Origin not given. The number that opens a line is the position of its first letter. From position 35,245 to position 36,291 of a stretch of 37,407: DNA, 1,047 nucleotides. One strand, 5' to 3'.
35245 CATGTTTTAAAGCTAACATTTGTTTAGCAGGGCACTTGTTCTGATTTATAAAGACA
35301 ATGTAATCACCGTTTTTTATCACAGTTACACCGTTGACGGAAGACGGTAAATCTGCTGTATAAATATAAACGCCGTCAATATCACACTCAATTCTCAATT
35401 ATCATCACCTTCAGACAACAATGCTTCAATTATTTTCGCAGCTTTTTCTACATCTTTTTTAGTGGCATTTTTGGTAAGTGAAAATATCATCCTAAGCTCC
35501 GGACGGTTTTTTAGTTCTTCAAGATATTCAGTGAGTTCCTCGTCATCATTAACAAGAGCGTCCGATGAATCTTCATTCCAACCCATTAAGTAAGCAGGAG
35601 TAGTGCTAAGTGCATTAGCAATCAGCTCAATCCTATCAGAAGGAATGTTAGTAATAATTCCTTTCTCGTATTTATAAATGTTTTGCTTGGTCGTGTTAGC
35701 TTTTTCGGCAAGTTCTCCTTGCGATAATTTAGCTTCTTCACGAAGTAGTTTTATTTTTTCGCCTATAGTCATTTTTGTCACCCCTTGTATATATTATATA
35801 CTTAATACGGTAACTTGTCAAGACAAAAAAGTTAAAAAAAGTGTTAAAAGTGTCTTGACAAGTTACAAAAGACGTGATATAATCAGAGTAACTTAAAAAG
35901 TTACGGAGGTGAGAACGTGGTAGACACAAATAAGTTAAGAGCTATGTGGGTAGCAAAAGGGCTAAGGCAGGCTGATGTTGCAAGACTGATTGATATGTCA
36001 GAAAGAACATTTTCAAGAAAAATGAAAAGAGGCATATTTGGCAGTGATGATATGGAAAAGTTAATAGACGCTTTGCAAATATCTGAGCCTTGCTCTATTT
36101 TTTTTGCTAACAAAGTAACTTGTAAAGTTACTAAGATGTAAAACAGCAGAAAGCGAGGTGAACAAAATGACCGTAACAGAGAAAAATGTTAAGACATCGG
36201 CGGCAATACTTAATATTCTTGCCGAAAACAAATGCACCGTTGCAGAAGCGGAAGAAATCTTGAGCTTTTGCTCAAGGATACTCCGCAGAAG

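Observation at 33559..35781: Lysogeny operon carries translationally coupled cargo: a DEDDh exonuclease-BRCT fusion plus a Cys-rich protein, between mini-ImmA and the integrase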

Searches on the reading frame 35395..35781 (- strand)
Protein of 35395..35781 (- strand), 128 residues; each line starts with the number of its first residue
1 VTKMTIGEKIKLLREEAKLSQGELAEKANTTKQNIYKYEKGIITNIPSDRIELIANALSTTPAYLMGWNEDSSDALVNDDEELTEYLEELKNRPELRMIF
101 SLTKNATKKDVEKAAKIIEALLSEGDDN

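Call 3: search_protein_families(library=pfam, proteins=[window:35395-35781:-], max_evalue=0.01)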
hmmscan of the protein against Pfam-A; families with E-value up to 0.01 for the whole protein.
window:35395-35781:- (128 aa): 5 families
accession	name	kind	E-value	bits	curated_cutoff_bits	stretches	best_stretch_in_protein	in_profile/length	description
PF01381.28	HTH_3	-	1.1e-12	48.2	23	1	10-65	1-55/55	Helix-turn-helix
PF12844.13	HTH_19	-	3.7e-09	36.8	30.2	1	7-66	1-59/64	Helix-turn-helix domain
PF13560.12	HTH_31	-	8.2e-09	36.1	27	1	6-63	2-59/64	Helix-turn-helix domain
PF13443.12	HTH_26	-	5.9e-08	33.3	22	1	9-71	1-63/63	Cro/C1-type HTH DNA-binding domain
PF13412.12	HTH_24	-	0.0097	15.9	21.9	0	10-35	9-34/48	Winged helix-turn-helix DNA-binding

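Call 4: search_protein_families(library=padloc, proteins=[window:35395-35781:-], max_evalue=0.01)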
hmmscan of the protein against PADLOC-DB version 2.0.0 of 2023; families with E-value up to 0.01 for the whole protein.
window:35395-35781:- (128 aa): 17 families
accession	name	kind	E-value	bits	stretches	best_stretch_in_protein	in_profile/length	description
PDLC04142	capH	-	3.8e-12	45.2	1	3-122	4-99/103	capH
PDLC02926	HTH_VI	-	1.3e-07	29.7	1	6-85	2-78/92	-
PDLC03665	Control_protein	-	9.7e-07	27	1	3-69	6-72/77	control protein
PDLC03949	RmrA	-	1.4e-06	25.5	1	7-69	4-65/363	-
PDLC04775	PDC-M69A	-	5.5e-06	24.9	1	5-71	7-72/113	-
PDLC03954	RmrA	-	2.5e-05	21.4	1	7-69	12-73/380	-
PDLC03945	RmrA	-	3.1e-05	21.3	1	4-43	1-40/394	-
PDLC03943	RmrA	-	4.7e-05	20.6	1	7-65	4-61/370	-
PDLC03952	RmrA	-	0.0001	19.3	1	3-68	20-84/395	-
PDLC03947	RmrA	-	0.00015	18.7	1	3-49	9-53/383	-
PDLC04873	PDC-S05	-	0.00058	18.3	1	14-53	20-61/116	-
PDLC03944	RmrA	-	0.00062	16.9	1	6-66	7-66/384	-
PDLC03948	RmrA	-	0.0024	14.8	1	7-65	10-67/397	-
PDLC04880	PDC-S05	-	0.0029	15.7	1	14-45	22-53/55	-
PDLC03946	RmrA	-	0.0044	13.8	1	8-67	5-63/357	-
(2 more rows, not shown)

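Call 5: search_protein_families(library=phrogs, proteins=[window:35395-35781:-], max_evalue=0.001)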
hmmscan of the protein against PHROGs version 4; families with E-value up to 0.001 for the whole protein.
window:35395-35781:- (128 aa): 13 families
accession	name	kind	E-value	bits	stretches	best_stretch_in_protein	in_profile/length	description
phrog_8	-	transcription regulation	2.7e-23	84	1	1-103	72-172/346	transcriptional regulator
phrog_4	-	transcription regulation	2.9e-14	53.9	1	2-75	129-201/400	transcriptional repressor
phrog_3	-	transcription regulation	3.2e-12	47.9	1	1-98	84-179/430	transcriptional repressor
phrog_2967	-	transcription regulation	1.9e-11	45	1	3-99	8-97/225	transcriptional regulator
phrog_2439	-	transcription regulation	6.9e-11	42.6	1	3-123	5-106/367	transcriptional regulator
phrog_5823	-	transcription regulation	1.8e-09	38.2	1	3-98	4-99/404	transcriptional regulator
phrog_1373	-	transcription regulation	1.1e-06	29.7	1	4-42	62-100/166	transcriptional regulator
phrog_7950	-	transcription regulation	7.7e-06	26.9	1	4-40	6-42/68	transcriptional repressor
phrog_147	-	transcription regulation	1.3e-05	26.5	1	3-56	2-55/100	transcriptional regulator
phrog_4836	-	transcription regulation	0.00017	22.2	1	6-77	76-146/194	CII-like regulator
phrog_35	-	transcription regulation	0.00018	22.6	1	1-58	73-124/181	transcriptional repressor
phrog_2104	-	unknown function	0.00019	22.6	1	8-41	42-75/103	-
phrog_2328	-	transcription regulation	0.00043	21.1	1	4-70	14-79/128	transcriptional repressor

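Call 6: search_protein_families(library=ncbifam, proteins=[window:35395-35781:-], max_evalue=0.01)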
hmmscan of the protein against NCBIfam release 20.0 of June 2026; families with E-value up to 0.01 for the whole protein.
window:35395-35781:- (128 aa): 11 families
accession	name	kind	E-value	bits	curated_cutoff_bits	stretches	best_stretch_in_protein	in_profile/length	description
NF047948.1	male_kill_WMK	equivalog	8.2e-12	45.2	300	1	4-116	161-274/300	WO male-killing family protein Wmk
NF041951.1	phage_RstR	subfamily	1.4e-08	34.9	80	1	4-74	1-70/108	RstR family transcriptional repressor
NF007257.0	PRK09706.1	subfamily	1.3e-06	28.3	101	1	1-105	1-102/135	transcriptional repressor DicA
TIGR03070.1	couple_hipB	subfamily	1.9e-06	27.7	71.65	1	6-42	3-39/58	type II toxin-antitoxin system Y4mF family antitoxin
TIGR03830.1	CxxCG_CxxCG_HTH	subfamily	2.4e-05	24.2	61.8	1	4-44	64-104/127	type II TA system antitoxin MqsA family protein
NF003162.0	PRK04140.1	equivalog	5.8e-05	22.3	263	1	7-43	128-164/317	transcriptional regulator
NF052239.1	antitox_spr1629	equivalog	7.6e-05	22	335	1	4-43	1-40/377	spr1629 family repressor/antitoxin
NF006015.0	PRK08154.1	subfamily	9.4e-05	21.7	204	1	5-108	30-128/314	anaerobic benzoate catabolism transcriptional regulator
NF048000.1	ECH1013_TF_S24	equivalog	0.001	19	300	1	8-76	5-73/204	ECH_1013 family putative transcriptional regulator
NF041575.1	antitoxPezA_Strep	equivalog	0.0017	18.3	290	1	6-93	2-85/158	type II toxin-antitoxin system antitoxin PezA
NF046032.1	TransRegSlrRBacil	equivalog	0.0035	17.4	250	0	6-120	2-116/149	HTH-type transcriptional regulator SlrR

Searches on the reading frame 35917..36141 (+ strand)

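Call 3: search_protein_families(library=pfam, proteins=[window:35917-36141:+], max_evalue=0.01)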
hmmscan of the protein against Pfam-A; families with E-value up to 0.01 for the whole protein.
window:35917-36141:+ (74 aa): 5 families
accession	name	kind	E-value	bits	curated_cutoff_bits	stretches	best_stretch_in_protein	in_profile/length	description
PF20432.4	Xre-like-HTH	-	1e-05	26.2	25.8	1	15-50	23-59/63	Antitoxin Xre-like helix-turn-helix domain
PF13560.12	HTH_31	-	0.00046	20.9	27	1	7-56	6-57/64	Helix-turn-helix domain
PF02954.25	HTH_8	-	0.0011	19.1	22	1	17-38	20-41/42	Bacterial regulatory protein, Fis family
PF13443.12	HTH_26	-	0.0042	17.7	22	1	6-56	1-53/63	Cro/C1-type HTH DNA-binding domain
PF13384.12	HTH_23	-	0.006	16.8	24.6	0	6-34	7-36/50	Homeodomain-like domain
